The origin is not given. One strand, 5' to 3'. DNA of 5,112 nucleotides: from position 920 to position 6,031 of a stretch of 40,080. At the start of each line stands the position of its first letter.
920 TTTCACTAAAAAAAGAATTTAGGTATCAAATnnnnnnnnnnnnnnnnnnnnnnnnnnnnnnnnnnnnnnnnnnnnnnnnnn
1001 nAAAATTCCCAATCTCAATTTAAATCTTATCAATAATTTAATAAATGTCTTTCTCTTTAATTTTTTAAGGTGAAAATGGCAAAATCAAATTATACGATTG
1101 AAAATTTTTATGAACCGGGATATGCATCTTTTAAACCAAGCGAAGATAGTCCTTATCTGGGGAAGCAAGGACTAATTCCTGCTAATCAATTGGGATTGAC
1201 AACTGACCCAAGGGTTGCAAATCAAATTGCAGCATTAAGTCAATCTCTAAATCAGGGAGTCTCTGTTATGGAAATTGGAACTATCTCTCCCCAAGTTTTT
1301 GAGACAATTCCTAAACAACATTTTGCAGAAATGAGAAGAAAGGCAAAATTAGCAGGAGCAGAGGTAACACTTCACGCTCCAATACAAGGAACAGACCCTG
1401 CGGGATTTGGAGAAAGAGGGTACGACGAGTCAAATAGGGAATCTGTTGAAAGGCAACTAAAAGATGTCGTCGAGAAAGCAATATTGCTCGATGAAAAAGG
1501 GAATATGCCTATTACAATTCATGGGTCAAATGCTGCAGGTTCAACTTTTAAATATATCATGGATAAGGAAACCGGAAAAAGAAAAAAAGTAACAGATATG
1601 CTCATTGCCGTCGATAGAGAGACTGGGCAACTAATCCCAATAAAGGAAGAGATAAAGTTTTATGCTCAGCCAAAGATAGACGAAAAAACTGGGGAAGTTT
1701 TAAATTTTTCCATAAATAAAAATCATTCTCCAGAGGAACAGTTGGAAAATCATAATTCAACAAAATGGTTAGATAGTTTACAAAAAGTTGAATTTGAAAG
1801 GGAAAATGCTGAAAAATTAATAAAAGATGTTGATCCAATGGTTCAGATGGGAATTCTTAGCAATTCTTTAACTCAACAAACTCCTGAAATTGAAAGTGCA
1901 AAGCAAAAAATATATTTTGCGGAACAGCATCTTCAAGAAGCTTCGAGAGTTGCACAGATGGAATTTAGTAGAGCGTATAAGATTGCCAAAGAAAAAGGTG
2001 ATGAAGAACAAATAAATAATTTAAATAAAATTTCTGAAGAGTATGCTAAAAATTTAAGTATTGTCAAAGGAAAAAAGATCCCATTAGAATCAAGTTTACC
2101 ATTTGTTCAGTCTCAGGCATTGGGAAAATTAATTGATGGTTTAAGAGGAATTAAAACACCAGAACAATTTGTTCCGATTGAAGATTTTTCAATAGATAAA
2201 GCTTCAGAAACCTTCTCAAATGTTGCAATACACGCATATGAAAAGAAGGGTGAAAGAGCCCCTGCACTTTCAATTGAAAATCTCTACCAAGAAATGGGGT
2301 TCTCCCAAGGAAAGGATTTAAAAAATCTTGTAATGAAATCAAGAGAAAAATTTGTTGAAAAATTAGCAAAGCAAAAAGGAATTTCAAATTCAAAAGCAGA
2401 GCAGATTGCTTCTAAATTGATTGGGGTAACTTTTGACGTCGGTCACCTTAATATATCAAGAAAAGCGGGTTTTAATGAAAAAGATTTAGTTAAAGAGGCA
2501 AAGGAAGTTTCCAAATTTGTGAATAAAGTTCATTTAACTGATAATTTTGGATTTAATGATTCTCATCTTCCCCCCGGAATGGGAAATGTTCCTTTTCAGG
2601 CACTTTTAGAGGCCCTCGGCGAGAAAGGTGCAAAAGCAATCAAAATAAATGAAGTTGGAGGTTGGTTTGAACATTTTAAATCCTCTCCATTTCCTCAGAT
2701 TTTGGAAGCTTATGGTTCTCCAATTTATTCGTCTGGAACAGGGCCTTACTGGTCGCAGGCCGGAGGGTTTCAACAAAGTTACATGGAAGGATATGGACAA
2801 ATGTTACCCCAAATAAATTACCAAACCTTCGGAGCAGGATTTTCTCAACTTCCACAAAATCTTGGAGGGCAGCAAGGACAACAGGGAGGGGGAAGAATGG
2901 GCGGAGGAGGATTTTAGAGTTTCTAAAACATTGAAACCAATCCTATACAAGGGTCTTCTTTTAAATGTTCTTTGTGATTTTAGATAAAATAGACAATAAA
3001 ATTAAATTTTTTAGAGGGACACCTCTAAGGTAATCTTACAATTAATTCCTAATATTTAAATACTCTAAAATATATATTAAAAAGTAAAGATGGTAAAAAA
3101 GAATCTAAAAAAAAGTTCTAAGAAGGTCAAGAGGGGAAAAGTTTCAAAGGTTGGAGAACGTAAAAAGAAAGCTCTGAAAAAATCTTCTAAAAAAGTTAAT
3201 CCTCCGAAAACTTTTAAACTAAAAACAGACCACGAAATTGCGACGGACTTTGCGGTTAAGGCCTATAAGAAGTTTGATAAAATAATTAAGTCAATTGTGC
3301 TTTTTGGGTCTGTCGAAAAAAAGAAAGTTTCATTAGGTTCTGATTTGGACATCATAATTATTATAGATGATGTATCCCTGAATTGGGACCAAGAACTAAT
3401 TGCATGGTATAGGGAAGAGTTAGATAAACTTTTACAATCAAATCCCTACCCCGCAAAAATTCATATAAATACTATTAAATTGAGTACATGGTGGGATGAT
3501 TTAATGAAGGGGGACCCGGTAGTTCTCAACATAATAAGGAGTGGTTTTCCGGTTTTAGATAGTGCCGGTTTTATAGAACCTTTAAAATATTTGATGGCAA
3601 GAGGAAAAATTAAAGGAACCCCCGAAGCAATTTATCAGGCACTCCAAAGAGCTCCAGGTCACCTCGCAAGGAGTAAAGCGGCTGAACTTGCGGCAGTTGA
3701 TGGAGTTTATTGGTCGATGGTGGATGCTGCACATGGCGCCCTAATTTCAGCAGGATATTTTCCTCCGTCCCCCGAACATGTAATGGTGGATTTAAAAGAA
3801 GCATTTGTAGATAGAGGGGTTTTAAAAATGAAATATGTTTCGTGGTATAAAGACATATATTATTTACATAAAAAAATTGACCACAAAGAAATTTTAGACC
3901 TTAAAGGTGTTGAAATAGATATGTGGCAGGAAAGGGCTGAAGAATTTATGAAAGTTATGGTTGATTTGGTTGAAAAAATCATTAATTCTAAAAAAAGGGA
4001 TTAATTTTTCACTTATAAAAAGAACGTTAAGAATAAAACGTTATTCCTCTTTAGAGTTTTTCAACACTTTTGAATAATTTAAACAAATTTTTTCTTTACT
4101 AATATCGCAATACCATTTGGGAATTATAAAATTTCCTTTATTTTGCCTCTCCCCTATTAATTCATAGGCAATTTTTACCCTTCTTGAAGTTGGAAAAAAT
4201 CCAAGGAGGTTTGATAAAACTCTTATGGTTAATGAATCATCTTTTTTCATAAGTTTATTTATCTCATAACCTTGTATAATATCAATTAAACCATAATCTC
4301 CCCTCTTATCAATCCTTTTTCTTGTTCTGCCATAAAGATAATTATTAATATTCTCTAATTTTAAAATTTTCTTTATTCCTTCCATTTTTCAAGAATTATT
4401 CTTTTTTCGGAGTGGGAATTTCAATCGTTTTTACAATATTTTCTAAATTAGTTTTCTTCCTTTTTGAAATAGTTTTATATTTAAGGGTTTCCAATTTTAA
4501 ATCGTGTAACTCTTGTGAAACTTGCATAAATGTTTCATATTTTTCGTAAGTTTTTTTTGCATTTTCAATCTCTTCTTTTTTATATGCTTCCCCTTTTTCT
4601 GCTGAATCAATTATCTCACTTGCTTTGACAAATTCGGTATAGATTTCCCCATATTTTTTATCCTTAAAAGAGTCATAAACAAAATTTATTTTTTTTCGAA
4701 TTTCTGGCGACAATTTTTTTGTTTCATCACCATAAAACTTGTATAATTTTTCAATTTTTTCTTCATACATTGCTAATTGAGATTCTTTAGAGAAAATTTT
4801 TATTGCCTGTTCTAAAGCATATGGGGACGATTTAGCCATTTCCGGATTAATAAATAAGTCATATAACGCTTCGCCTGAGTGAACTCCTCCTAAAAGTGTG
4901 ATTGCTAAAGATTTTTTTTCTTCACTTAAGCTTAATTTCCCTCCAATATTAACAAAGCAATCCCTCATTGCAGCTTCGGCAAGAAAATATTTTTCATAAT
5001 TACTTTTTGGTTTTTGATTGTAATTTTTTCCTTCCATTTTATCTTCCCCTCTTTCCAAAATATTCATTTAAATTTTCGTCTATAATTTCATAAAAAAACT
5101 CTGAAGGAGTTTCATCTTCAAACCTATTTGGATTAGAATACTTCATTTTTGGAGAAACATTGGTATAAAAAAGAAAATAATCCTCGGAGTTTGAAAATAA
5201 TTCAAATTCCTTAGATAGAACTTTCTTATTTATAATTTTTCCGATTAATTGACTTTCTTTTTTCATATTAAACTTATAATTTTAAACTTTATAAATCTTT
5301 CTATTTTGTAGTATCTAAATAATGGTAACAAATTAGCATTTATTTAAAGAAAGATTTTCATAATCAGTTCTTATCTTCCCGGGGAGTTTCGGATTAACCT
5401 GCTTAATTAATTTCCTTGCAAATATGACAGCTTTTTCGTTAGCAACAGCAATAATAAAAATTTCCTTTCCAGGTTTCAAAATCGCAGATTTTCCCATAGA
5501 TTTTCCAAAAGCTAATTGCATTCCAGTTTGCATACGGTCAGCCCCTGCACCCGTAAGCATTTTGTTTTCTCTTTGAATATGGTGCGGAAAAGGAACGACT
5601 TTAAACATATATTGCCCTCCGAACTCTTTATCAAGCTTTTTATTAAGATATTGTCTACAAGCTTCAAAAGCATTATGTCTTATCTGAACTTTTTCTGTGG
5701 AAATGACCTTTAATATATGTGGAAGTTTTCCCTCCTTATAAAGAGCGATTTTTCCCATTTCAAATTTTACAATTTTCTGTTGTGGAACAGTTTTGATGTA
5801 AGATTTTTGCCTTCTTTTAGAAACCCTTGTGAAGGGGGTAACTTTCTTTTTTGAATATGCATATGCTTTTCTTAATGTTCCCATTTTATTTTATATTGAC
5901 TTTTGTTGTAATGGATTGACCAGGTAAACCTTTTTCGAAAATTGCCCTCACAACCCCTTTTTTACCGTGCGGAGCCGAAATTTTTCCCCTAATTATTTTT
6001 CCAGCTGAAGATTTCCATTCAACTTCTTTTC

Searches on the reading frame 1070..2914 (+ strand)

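Call 38: search_protein_families(library=ncbifam, proteins=[window:1070-2914:+], max_evalue=1e-10)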
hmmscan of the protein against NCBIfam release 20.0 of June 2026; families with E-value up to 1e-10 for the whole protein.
window:1070-2914:+ (615 aa): 0 families

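Call 59: search_protein_families(library=pfam, proteins=[window:1070-2914:+], max_evalue=0.001)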
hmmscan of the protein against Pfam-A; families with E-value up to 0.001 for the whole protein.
window:1070-2914:+ (615 aa): 1 family
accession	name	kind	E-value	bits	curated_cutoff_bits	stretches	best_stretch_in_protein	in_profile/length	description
PF01261.30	AP_endonuc_2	-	3.1e-11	43.9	31.1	1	444-529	146-229/249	Xylose isomerase-like TIM barrel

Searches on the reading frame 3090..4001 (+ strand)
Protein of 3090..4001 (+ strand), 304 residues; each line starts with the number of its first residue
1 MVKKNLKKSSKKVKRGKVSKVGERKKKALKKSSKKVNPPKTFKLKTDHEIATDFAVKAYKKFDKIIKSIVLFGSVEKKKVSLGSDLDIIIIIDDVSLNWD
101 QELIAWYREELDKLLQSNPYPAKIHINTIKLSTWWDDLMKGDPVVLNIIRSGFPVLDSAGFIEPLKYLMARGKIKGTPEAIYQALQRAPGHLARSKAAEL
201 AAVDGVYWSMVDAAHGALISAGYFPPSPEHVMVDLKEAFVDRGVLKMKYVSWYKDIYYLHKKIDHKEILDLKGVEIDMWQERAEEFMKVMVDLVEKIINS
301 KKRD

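Call 38: search_protein_families(library=ncbifam, proteins=[window:3090-4001:+], max_evalue=1e-10)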
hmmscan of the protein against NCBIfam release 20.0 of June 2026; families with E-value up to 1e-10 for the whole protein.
window:3090-4001:+ (304 aa): 0 families

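Call 59: search_protein_families(library=pfam, proteins=[window:3090-4001:+], max_evalue=0.001)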
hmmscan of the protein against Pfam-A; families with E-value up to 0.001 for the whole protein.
window:3090-4001:+ (304 aa): 2 families
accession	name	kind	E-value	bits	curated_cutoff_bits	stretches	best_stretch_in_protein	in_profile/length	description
PF01909.29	NTP_transf_2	-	2.9e-07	31.2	21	1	59-116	8-66/93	Nucleotidyltransferase domain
PF18765.7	Polbeta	-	4.3e-06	27.2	26.9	1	63-103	10-49/93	Polymerase beta, Nucleotidyltransferase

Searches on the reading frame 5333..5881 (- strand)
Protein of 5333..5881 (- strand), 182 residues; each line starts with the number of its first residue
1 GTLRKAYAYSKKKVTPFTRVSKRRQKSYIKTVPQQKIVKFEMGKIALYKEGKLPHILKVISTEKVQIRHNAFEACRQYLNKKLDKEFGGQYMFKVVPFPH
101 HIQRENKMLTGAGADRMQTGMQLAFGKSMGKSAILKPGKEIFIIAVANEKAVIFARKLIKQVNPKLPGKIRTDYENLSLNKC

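Call 59: search_protein_families(library=pfam, proteins=[window:5333-5881:-], max_evalue=0.001)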
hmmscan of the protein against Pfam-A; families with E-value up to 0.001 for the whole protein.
window:5333-5881:- (182 aa): 1 family
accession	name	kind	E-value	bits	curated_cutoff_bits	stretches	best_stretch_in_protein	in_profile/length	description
PF00252.24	Ribosomal_L16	-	9.3e-23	81.1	27.9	1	22-171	7-130/132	Ribosomal protein L16p/L10e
